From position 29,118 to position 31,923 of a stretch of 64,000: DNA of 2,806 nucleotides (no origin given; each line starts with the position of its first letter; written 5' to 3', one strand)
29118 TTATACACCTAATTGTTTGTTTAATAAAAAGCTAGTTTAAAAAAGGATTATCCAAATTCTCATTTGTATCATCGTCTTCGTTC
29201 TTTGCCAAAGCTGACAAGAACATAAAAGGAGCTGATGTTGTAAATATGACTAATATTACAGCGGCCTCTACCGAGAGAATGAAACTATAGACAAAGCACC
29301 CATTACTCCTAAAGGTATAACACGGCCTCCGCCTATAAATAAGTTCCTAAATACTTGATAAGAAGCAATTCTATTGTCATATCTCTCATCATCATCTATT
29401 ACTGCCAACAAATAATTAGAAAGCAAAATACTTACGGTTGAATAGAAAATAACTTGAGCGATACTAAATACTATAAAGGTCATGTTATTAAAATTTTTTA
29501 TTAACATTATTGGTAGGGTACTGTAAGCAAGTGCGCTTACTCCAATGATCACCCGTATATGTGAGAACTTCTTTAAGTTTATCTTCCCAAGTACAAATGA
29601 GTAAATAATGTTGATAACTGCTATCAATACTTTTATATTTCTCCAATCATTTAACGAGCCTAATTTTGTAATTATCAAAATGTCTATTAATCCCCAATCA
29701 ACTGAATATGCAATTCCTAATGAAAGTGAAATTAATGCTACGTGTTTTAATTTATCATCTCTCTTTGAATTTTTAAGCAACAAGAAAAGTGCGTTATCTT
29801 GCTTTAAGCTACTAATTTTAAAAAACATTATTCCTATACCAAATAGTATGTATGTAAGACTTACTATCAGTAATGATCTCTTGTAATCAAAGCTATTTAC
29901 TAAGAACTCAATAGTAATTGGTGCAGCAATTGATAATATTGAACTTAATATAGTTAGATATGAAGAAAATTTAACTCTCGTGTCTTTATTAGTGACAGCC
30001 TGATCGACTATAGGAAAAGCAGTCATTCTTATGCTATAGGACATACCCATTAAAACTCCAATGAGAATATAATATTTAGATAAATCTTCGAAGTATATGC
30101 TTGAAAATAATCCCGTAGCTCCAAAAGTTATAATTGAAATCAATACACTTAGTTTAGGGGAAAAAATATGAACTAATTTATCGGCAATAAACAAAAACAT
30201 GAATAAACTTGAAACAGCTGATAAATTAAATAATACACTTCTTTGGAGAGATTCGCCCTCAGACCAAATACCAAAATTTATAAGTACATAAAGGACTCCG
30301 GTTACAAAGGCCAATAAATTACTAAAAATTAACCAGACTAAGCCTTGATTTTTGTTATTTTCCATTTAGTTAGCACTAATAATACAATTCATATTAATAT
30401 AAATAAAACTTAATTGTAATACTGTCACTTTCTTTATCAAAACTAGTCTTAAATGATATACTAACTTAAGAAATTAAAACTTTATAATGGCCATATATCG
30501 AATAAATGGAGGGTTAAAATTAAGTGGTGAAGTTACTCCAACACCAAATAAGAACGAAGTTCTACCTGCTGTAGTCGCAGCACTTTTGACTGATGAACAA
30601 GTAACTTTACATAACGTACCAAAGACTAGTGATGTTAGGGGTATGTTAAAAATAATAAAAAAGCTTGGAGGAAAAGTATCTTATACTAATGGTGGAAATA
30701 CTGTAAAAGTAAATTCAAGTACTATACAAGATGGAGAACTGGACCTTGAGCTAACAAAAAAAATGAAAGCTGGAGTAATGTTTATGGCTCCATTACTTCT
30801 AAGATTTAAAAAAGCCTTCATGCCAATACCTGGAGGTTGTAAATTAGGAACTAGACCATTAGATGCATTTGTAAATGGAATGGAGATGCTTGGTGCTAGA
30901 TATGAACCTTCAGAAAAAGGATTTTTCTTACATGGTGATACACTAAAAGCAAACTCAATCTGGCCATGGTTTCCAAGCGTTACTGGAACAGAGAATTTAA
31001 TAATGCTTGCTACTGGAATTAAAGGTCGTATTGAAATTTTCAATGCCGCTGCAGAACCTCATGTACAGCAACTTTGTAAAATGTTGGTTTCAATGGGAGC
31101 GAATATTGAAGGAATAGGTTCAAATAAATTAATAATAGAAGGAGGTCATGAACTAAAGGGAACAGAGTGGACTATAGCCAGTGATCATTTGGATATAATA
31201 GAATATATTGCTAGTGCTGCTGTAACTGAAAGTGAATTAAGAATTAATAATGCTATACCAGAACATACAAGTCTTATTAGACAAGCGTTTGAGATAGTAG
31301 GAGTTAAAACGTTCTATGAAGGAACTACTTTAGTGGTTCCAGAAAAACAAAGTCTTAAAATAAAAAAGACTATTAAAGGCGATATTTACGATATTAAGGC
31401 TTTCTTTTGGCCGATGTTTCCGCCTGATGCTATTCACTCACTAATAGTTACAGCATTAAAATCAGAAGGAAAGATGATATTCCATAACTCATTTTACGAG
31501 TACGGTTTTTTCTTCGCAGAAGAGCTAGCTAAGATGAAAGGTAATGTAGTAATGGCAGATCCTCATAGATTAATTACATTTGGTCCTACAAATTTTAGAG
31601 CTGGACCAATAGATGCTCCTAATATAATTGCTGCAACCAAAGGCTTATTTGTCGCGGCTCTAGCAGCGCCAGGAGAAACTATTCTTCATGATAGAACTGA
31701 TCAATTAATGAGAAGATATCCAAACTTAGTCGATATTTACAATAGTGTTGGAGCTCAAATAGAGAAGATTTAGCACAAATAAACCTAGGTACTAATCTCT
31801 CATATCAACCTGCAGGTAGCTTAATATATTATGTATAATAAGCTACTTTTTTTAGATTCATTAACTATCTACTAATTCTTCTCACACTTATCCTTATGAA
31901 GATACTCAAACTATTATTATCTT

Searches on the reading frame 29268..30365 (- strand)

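Call 23: search_protein_families(library=pfam, proteins=[window:29268-30365:-], max_evalue=0.00001)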
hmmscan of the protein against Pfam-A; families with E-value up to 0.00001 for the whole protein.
window:29268-30365:- (365 aa): 1 family
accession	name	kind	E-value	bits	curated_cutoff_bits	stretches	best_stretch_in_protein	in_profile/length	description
PF07690.21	MFS_1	-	1e-08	35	33.4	1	42-323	34-323/347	Major Facilitator Superfamily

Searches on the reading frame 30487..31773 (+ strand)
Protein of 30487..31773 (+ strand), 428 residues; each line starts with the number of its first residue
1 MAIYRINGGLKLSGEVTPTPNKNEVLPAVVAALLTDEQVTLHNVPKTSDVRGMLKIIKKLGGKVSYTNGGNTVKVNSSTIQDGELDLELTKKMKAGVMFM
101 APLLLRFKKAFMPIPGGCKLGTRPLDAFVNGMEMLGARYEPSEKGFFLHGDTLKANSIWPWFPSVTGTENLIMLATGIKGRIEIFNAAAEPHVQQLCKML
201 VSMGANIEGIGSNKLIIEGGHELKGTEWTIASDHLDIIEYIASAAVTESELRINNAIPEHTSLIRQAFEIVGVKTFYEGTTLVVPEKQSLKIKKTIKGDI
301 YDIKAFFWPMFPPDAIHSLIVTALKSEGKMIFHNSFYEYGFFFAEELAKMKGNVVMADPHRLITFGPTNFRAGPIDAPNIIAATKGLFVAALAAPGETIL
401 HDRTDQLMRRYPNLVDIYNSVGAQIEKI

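Call 23: search_protein_families(library=pfam, proteins=[window:30487-31773:+], max_evalue=0.00001)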
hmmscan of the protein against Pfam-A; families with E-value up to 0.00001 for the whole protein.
window:30487-31773:+ (428 aa): 1 family
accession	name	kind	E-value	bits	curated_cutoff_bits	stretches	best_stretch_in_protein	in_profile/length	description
PF00275.25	EPSP_synthase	-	1.8e-50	172.3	22.8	1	8-416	3-415/417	EPSP synthase (3-phosphoshikimate 1-carboxyvinyltransferase)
